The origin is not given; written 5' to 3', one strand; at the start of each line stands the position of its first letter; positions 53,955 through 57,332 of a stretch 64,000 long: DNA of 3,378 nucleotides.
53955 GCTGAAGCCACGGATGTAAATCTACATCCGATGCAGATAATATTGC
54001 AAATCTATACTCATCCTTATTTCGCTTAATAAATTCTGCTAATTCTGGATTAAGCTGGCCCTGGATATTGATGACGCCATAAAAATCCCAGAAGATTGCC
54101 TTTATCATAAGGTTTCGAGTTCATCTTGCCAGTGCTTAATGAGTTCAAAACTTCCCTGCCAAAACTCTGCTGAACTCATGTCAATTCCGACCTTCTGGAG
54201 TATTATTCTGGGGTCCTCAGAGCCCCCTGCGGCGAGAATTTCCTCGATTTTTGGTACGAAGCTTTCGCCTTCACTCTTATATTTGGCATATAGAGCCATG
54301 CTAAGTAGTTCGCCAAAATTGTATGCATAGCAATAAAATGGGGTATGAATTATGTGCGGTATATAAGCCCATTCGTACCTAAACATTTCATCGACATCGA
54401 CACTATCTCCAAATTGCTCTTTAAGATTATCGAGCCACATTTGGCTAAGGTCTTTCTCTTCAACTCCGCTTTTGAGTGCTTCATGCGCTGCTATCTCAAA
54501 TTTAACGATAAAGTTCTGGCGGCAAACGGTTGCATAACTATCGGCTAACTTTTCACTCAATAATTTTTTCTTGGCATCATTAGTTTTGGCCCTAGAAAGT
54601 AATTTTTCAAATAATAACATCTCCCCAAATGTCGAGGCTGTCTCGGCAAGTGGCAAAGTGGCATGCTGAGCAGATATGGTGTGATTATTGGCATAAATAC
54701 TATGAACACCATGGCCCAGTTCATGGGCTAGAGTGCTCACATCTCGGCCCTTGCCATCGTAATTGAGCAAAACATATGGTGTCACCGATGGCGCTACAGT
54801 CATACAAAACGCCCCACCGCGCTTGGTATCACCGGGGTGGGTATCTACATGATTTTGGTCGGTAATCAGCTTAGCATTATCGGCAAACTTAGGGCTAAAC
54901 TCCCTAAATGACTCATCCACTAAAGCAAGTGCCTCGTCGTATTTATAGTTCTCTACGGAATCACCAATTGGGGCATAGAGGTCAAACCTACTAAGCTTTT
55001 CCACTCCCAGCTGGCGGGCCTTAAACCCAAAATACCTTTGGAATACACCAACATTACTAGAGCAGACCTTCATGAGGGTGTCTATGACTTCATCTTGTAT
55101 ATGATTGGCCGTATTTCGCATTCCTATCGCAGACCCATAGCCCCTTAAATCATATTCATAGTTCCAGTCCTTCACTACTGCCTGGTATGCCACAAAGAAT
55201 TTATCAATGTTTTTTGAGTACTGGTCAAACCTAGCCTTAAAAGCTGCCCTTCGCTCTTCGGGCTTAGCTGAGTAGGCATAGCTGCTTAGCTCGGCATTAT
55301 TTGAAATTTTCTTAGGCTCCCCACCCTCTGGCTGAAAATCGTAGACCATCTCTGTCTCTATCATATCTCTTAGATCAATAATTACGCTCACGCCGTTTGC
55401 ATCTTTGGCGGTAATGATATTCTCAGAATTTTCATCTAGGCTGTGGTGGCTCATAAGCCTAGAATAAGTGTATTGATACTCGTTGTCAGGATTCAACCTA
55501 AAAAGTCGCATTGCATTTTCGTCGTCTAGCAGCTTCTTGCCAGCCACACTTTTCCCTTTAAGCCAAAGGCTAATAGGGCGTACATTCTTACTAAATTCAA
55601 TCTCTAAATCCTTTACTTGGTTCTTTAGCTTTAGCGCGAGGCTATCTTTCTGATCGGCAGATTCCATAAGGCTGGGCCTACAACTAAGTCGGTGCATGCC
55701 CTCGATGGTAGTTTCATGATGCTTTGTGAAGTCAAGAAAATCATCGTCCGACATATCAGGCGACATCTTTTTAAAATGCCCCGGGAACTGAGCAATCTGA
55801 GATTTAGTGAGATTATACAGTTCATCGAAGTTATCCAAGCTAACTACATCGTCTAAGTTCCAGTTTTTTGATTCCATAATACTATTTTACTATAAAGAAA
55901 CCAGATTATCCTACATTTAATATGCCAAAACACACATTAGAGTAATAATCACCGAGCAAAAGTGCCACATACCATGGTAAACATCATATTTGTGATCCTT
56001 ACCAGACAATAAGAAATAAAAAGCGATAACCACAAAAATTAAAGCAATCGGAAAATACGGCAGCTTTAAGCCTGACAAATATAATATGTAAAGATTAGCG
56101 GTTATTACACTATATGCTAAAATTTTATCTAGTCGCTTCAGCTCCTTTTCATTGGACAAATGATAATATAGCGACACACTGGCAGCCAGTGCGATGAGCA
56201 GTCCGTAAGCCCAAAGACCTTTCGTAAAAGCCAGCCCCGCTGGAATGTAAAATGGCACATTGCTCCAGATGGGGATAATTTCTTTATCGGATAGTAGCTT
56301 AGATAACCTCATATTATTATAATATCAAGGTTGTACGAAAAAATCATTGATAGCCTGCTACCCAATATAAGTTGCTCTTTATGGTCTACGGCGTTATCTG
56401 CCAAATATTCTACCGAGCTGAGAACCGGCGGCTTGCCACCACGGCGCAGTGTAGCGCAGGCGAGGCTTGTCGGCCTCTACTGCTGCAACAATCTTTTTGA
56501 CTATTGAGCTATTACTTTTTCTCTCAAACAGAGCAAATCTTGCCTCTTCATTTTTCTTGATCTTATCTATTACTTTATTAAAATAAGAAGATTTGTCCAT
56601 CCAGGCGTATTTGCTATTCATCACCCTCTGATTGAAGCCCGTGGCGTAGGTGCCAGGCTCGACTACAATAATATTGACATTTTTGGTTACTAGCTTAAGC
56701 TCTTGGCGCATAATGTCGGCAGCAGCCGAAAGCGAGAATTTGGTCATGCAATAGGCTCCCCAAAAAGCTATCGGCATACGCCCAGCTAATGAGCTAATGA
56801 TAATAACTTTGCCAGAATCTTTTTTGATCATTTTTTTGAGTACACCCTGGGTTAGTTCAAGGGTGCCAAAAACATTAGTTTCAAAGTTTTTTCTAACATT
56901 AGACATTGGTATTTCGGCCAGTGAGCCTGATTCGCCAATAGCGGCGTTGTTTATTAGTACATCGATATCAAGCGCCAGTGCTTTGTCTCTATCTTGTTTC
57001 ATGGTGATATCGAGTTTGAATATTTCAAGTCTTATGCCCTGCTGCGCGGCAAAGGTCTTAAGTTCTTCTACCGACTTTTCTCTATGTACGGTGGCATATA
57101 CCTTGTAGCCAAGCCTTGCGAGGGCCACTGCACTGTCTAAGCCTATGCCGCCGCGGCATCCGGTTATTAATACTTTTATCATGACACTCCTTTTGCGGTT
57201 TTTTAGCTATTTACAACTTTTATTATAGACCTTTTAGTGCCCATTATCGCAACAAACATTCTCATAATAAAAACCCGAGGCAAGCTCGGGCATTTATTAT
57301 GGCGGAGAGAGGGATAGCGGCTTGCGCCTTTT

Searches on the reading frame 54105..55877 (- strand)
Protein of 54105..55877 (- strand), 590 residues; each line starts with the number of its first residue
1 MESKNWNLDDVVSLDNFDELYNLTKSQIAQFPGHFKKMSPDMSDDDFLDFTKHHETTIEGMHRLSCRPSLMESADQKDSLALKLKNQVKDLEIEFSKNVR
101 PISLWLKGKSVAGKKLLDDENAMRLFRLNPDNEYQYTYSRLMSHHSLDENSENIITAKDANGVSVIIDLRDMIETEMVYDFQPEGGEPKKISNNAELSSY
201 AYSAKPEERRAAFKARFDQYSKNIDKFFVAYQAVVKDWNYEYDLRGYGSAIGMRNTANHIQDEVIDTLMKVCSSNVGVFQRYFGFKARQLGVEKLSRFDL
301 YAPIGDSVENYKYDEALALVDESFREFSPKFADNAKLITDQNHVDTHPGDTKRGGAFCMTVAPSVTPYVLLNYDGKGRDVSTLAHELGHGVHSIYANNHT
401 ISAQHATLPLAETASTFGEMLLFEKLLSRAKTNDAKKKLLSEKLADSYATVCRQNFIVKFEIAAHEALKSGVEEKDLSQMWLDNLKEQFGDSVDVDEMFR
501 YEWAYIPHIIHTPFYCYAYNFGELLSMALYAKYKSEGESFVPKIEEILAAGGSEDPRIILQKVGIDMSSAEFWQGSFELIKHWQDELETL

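Call 11: search_protein_families(library=ncbifam, proteins=[window:54105-55877:-], max_evalue=0.00001)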
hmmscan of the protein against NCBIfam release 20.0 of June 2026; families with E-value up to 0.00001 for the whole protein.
window:54105-55877:- (590 aa): 3 families
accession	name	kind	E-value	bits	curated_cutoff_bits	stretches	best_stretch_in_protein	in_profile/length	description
TIGR02290.1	M3_fam_3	subfamily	2e-148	496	561.7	1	6-590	2-587/587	M3 family oligoendopeptidase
TIGR00181.1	pepF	equivalog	3.1e-81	274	490.55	1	2-589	6-590/591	oligoendopeptidase F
TIGR02289.1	M3_not_pepF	subfamily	4.2e-24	85.1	442.35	1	262-567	218-527/549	M3 family oligoendopeptidase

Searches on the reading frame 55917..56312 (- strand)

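Call 11: search_protein_families(library=ncbifam, proteins=[window:55917-56312:-], max_evalue=0.00001)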
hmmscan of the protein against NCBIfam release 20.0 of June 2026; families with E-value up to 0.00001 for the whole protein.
window:55917-56312:- (131 aa): 0 families

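Call 45: search_protein_families(library=pfam, proteins=[window:55917-56312:-], max_evalue=0.001)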
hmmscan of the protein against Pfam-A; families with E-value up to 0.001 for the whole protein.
window:55917-56312:- (131 aa): 1 family
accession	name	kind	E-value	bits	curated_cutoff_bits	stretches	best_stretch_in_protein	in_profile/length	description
PF12036.14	DUF3522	-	1.4e-06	29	29.3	0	79-118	146-188/188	Protein of unknown function (DUF3522)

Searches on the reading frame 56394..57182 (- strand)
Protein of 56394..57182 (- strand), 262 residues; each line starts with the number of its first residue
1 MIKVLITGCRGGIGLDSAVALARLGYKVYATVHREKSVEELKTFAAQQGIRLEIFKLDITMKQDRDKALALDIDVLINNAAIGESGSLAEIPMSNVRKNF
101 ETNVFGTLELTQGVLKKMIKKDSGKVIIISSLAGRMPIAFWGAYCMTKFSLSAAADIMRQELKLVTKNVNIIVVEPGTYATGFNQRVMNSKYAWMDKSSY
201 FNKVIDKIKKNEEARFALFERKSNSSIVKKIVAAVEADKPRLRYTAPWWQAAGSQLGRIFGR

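Call 11: search_protein_families(library=ncbifam, proteins=[window:56394-57182:-], max_evalue=0.00001)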
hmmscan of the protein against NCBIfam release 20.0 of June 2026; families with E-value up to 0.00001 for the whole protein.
window:56394-57182:- (262 aa): 180 families (the best 25 are shown)
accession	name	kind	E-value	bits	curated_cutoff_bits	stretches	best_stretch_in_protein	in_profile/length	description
NF006776.0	PRK09291.1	equivalog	6.7e-72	242.2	265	1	3-247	4-238/257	SDR family oxidoreductase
NF005372.1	PRK06914.1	subfamily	6.2e-44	150.3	320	1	5-246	6-250/279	SDR family oxidoreductase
NF004826.0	PRK06182.1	subfamily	6.2e-44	150.3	305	1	4-246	7-246/274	oxidoreductase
NF004649.0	PRK05993.1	equivalog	1.4e-38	132.8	387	1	3-246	6-250/277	SDR family oxidoreductase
NF004824.0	PRK06180.1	subfamily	2.6e-38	131.8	298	1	4-241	7-241/279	oxidoreductase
NF004284.0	PRK05693.1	equivalog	1.2e-35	123.5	326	1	3-239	3-234/274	SDR family oxidoreductase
NF004823.0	PRK06179.1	subfamily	6.9e-34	117.5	310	1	4-247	8-241/271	oxidoreductase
NF005950.0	PRK08017.1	equivalog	7.5e-34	117.2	326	1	3-258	4-243/256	SDR family oxidoreductase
NF006114.0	PRK08263.1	subfamily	3.3e-32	111.9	290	1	5-243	7-239/280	short chain dehydrogenase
NF049977.1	KDhSphingRedKdsR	equivalog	5e-32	111.3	400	1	4-248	6-242/267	3-ketodihydrosphingosine reductase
NF005672.0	PRK07454.1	equivalog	1.3e-28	99.8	234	1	3-181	8-190/241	SDR family oxidoreductase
NF006073.0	PRK08219.1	equivalog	6.7e-28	97.9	218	1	4-200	6-195/227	SDR family oxidoreductase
NF004825.0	PRK06181.1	equivalog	1.1e-27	97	215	1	4-203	9-212/268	SDR family oxidoreductase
NF005806.0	PRK07666.1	equivalog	7.5e-27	94.1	286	1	4-183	10-193/239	3-ketoacyl-ACP reductase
NF006118.0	PRK08264.1-4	subfamily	3.3e-26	92.3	279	1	3-193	7-195/244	SDR family oxidoreductase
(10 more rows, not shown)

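Call 22: find_encoding_contigs(protein=window:56394-57182:-, flank=3000, max_places=10)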
Protein window:56394-57182:- (262 aa): no gene with exactly this product is on record in the collection.

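Call 23: find_homologous_proteins(query=window:56394-57182:-, max_evalue=1e-40)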
Query window:56394-57182:- (262 aa): 1798 proteins with E <= 1e-40 among 5074 candidates; the best 120 are listed.
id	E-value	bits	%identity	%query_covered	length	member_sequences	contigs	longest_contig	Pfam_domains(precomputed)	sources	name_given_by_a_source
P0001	8.3e-151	518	92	100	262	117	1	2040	PF08659.17,PF16363.12,PF13561.13,PF00106.32,PF01370.28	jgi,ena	jgi:short-subunit dehydrogenase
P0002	3.6e-148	510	89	100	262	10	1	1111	PF08659.17,PF16363.12,PF13561.13,PF00106.32,PF01370.28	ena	-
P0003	2.6e-146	504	86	100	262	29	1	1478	PF08659.17,PF16363.12,PF13561.13,PF00106.32,PF01370.28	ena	-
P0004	7.6e-146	502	86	100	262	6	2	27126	PF08659.17,PF16363.12,PF13561.13,PF00106.32,PF01370.28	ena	-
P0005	1.7e-133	462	79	100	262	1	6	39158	PF08659.17,PF16363.12,PF13561.13,PF13460.13,PF00106.32,PF01370.28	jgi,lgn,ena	-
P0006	2.2e-122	425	74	99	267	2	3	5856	PF08659.17,PF16363.12,PF13561.13,PF08643.17,PF00106.32,PF01370.28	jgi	jgi:short-subunit dehydrogenase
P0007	1.7e-118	413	71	99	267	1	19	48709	PF08659.17,PF16363.12,PF13561.13,PF00106.32,PF01370.28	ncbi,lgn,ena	-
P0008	2.2e-114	399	68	100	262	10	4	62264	PF08659.17,PF16363.12,PF02719.22,PF13561.13,PF13460.13,PF00106.32,PF01370.28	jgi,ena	-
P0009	3.0e-114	399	68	98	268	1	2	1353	PF08659.17,PF16363.12,PF13561.13,PF13460.13,PF00106.32,PF01370.28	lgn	-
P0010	3.1e-114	399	68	100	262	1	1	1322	PF08659.17,PF16363.12,PF02719.22,PF13561.13,PF13460.13,PF00106.32,PF01370.28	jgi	jgi:short-subunit dehydrogenase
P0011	1.4e-113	397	68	98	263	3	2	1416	PF08659.17,PF13561.13,PF00106.32,PF01370.28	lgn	-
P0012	4.4e-113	395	69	99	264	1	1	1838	PF08659.17,PF13561.13,PF00106.32,PF01370.28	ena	-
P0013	6.4e-112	391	67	99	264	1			PF08659.17,PF13561.13,PF00106.32,PF01370.28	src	-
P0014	2.0e-110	386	69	99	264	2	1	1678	PF08659.17,PF16363.12,PF02719.22,PF13561.13,PF13460.13,PF00106.32,PF01370.28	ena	-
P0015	3.2e-110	386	66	98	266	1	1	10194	PF08659.17,PF16363.12,PF13561.13,PF13460.13,PF08643.17,PF00106.32,PF01370.28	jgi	-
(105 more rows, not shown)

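Call 24: find_encoding_contigs(protein=P0004, flank=3000, max_places=4)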
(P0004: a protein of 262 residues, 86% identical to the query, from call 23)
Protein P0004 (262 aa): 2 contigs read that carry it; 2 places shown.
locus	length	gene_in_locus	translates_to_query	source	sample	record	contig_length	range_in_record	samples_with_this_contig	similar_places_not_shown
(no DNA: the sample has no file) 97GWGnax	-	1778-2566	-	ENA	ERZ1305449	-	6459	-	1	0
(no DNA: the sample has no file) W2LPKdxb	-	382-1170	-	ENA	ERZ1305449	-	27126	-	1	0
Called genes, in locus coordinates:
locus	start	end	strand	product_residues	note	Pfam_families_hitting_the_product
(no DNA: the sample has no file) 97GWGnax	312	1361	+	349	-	PF01380:SIS, PF10432:bact-PGI_C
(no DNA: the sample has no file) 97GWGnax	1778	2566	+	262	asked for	PF00106:adh_short, PF01370:Epimerase, PF08659:KR, PF13561:adh_short_C2, PF16363:GDP_Man_Dehyd (weak)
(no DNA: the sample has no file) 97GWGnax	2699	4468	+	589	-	PF01432:Peptidase_M3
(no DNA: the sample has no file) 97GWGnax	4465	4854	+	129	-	PF00702:Hydrolase (weak), PF13419:HAD_2 (weak)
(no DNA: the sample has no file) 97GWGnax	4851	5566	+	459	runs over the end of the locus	PF09587:PGA_cap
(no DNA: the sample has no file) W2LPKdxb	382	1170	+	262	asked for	PF00106:adh_short, PF01370:Epimerase, PF08659:KR, PF13561:adh_short_C2, PF16363:GDP_Man_Dehyd (weak)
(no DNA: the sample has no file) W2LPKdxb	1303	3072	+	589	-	PF01432:Peptidase_M3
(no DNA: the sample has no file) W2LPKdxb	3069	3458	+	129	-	PF00702:Hydrolase (weak), PF13419:HAD_2 (weak)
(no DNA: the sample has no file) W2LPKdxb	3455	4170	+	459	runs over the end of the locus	PF09587:PGA_cap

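Call 25: find_encoding_contigs(protein=P0005, flank=3000, max_places=6)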
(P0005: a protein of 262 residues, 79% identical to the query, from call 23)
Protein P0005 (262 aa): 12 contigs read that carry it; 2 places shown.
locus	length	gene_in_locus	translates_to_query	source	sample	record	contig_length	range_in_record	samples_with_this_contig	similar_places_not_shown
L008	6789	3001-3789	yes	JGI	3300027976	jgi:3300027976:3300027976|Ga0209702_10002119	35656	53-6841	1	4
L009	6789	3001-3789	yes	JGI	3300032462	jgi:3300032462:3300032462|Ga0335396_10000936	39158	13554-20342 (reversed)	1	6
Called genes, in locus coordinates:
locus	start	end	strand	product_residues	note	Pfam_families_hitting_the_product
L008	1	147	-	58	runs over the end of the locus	-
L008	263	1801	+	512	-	PF00996:GDI (faint), PF01266:DAO (faint), PF01593:Amino_oxidase, PF07992:Pyr_redox_2 (faint), PF13450:NAD_binding_8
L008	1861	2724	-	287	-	PF01040:UbiA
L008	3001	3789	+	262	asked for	PF00106:adh_short, PF01370:Epimerase, PF08659:KR, PF13460:NAD_binding_10 (faint), PF13561:adh_short_C2, PF16363:GDP_Man_Dehyd (weak)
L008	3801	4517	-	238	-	PF18912:DZR_2 (weak), PF00156:Pribosyltran (weak)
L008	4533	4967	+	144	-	PF00011:HSP20, PF17886:ArsA_HSP20 (weak)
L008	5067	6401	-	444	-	-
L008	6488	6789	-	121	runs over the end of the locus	PF18895:T4SS_pilin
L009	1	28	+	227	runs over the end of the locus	-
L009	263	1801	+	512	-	PF00996:GDI (faint), PF01266:DAO (faint), PF01593:Amino_oxidase, PF07992:Pyr_redox_2 (faint), PF13450:NAD_binding_8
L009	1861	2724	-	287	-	PF01040:UbiA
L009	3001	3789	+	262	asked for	PF00106:adh_short, PF01370:Epimerase, PF08659:KR, PF13460:NAD_binding_10 (faint), PF13561:adh_short_C2, PF16363:GDP_Man_Dehyd (weak)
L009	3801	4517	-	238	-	PF18912:DZR_2 (weak), PF00156:Pribosyltran (weak)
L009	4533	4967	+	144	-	PF00011:HSP20, PF17886:ArsA_HSP20 (weak)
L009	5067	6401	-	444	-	-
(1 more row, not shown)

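Call 26: find_encoding_contigs(protein=P0001, flank=3000, max_places=4)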
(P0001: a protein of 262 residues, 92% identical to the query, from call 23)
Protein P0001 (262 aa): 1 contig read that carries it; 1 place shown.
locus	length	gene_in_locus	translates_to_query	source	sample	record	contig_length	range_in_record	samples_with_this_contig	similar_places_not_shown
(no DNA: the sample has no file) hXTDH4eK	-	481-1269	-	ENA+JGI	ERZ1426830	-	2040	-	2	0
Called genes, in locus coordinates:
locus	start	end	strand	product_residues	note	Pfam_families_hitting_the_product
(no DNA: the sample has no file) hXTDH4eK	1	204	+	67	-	?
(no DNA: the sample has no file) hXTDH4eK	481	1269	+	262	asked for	PF00106:adh_short, PF01370:Epimerase, PF08659:KR, PF13561:adh_short_C2, PF16363:GDP_Man_Dehyd (weak)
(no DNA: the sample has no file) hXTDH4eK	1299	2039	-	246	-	?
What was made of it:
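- Tried and rejected: Several ENA contigs had no DNA on file (calls 24, 26).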

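Call 31: find_encoding_contigs(protein=P0007, flank=3000, max_places=10)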
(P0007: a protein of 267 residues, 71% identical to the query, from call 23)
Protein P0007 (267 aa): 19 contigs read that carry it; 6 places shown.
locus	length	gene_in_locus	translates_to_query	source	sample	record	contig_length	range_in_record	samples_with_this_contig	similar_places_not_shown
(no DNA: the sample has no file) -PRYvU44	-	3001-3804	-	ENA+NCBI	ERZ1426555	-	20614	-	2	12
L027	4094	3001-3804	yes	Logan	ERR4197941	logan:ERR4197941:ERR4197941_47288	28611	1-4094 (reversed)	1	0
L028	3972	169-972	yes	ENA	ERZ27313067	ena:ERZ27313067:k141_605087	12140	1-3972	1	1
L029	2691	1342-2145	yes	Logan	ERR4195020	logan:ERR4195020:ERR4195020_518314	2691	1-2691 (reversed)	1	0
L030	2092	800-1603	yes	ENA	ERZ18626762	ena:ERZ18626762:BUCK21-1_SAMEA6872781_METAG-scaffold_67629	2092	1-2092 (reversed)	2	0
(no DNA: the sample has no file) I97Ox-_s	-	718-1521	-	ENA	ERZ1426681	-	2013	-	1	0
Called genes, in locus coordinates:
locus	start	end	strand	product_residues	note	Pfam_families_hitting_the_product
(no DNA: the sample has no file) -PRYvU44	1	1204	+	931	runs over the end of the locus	PF04313:HSDR_N, PF04851:ResIII, PF00270:DEAD, PF18766:SWI2_SNF2, PF22679:T1R_D3-like, PF12008:EcoR124_C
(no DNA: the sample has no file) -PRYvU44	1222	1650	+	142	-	PF06044:DpnI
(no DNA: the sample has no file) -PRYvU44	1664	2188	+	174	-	PF20122:DUF6512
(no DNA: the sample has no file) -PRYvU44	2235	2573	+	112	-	PF18924:DUF5674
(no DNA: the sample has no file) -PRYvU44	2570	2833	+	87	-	-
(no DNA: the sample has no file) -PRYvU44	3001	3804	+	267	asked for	PF00106:adh_short, PF01370:Epimerase, PF08659:KR, PF13561:adh_short_C2, PF16363:GDP_Man_Dehyd (weak)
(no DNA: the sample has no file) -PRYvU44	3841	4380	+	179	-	PF01625:PMSR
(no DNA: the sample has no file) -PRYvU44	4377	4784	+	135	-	PF01641:SelR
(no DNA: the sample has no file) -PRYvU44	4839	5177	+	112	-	PF02033:RBFA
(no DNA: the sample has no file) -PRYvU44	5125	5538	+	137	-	-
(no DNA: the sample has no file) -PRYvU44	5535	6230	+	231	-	PF01409:tRNA-synt_2d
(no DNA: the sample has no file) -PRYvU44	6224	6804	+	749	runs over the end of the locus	PF01588:tRNA_bind, PF03483:B3_4, PF03484:B5, PF17759:tRNA_synthFbeta, PF03147:FDX-ACB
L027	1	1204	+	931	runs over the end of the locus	PF04313:HSDR_N, PF04851:ResIII, PF00270:DEAD, PF18766:SWI2_SNF2, PF22679:T1R_D3-like, PF12008:EcoR124_C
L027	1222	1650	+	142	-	PF06044:DpnI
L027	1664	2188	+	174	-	PF20122:DUF6512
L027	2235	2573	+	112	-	PF18924:DUF5674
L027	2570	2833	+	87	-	-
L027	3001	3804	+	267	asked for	PF00106:adh_short, PF01370:Epimerase, PF08659:KR, PF13561:adh_short_C2, PF16363:GDP_Man_Dehyd (weak)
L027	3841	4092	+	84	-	?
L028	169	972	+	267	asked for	PF00106:adh_short, PF01370:Epimerase, PF08659:KR, PF13561:adh_short_C2, PF16363:GDP_Man_Dehyd (weak)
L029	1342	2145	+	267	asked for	PF00106:adh_short, PF01370:Epimerase, PF08659:KR, PF13561:adh_short_C2, PF16363:GDP_Man_Dehyd (weak)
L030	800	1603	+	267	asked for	PF00106:adh_short, PF01370:Epimerase, PF08659:KR, PF13561:adh_short_C2, PF16363:GDP_Man_Dehyd (weak)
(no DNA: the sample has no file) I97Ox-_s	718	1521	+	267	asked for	PF00106:adh_short, PF01370:Epimerase, PF08659:KR, PF13561:adh_short_C2, PF16363:GDP_Man_Dehyd (weak)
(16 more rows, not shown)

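Call 32: find_encoding_contigs(protein=P0006, flank=3000, max_places=6)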
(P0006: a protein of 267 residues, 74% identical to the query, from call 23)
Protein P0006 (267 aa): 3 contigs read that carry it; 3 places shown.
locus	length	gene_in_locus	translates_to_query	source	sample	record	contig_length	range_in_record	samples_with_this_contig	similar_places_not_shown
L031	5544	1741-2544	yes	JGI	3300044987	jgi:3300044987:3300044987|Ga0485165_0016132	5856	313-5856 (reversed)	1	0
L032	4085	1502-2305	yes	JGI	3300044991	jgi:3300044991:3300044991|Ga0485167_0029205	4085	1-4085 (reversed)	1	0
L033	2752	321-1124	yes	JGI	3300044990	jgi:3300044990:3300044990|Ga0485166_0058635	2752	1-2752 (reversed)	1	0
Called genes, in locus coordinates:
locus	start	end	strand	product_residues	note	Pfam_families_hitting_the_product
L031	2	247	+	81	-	?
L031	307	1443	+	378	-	PF12704:MacB_PCD, PF02687:FtsX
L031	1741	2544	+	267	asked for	PF00106:adh_short, PF01370:Epimerase, PF08643:DUF1776 (weak), PF08659:KR, PF13561:adh_short_C2, PF16363:GDP_Man_Dehyd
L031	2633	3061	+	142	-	-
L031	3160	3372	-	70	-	-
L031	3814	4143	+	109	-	PF01022:HTH_5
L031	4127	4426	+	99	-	PF13192:Thioredoxin_3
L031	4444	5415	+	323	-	PF03773:ArsP_1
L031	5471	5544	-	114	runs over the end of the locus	-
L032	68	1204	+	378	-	PF12704:MacB_PCD, PF02687:FtsX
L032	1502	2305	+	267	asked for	PF00106:adh_short, PF01370:Epimerase, PF08643:DUF1776 (weak), PF08659:KR, PF13561:adh_short_C2, PF16363:GDP_Man_Dehyd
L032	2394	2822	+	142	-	-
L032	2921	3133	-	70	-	-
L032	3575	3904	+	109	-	PF01022:HTH_5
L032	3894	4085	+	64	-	?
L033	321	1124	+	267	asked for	PF00106:adh_short, PF01370:Epimerase, PF08643:DUF1776 (weak), PF08659:KR, PF13561:adh_short_C2, PF16363:GDP_Man_Dehyd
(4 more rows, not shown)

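Call 33: find_encoding_contigs(protein=P0008, flank=3000, max_places=6)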
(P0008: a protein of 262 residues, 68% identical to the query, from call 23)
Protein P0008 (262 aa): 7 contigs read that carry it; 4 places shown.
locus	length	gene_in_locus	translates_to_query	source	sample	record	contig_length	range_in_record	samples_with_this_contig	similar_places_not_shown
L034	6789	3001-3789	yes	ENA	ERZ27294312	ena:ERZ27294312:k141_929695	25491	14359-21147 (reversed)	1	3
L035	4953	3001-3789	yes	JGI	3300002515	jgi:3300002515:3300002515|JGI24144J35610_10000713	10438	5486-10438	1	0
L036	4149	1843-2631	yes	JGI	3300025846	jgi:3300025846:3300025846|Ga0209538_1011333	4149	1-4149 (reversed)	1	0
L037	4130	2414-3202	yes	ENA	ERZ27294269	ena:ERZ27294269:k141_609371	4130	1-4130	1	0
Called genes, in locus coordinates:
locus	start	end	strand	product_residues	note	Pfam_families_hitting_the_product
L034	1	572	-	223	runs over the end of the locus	PF00072:Response_reg, PF00486:Trans_reg_C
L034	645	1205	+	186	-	PF02915:Rubrerythrin, PF21349:RUBY_RBDX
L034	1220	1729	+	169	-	PF00293:NUDIX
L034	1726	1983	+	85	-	-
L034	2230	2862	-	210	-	PF01725:Ham1p_like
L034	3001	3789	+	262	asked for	PF00106:adh_short, PF01370:Epimerase, PF02719:Polysacc_synt_2 (faint), PF08659:KR, PF13460:NAD_binding_10 (weak), PF13561:adh_short_C2, PF16363:GDP_Man_Dehyd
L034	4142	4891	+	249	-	PF04383:KilA-N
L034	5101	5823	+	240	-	PF01510:Amidase_2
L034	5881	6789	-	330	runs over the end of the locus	PF02618:YceG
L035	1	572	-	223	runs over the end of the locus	PF00072:Response_reg, PF00486:Trans_reg_C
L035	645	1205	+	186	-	PF02915:Rubrerythrin, PF21349:RUBY_RBDX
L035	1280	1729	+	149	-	PF00293:NUDIX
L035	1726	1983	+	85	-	-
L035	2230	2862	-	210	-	PF01725:Ham1p_like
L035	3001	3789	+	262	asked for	PF00106:adh_short, PF01370:Epimerase, PF02719:Polysacc_synt_2 (faint), PF08659:KR, PF13460:NAD_binding_10 (weak), PF13561:adh_short_C2, PF16363:GDP_Man_Dehyd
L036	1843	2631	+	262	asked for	PF00106:adh_short, PF01370:Epimerase, PF02719:Polysacc_synt_2 (faint), PF08659:KR, PF13460:NAD_binding_10 (weak), PF13561:adh_short_C2, PF16363:GDP_Man_Dehyd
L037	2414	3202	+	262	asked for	PF00106:adh_short, PF01370:Epimerase, PF02719:Polysacc_synt_2 (faint), PF08659:KR, PF13460:NAD_binding_10 (weak), PF13561:adh_short_C2, PF16363:GDP_Man_Dehyd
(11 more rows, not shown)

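Call 94: search_protein_families(library=phrogs, proteins=[L034:4142-4891:+, L034:2230-2862:-], max_evalue=0.001)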
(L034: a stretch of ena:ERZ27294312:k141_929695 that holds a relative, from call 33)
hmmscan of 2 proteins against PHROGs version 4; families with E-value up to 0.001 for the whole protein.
L034:4142-4891:+ (249 aa): 5 families
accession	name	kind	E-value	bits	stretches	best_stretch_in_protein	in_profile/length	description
phrog_2657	-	transcription regulation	6.9e-48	164.1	1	18-248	35-242/243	transcriptional regulator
phrog_2812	-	unknown function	1.2e-09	39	1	71-132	64-125/288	-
phrog_129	-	transcription regulation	5.3e-09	37.3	1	75-129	72-126/273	transcriptional regulator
phrog_32500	-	unknown function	8.9e-08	33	1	5-47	31-73/76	-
phrog_10441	-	unknown function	0.00025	22.4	1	72-139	9-72/126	-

L034:2230-2862:- (210 aa): 0 families
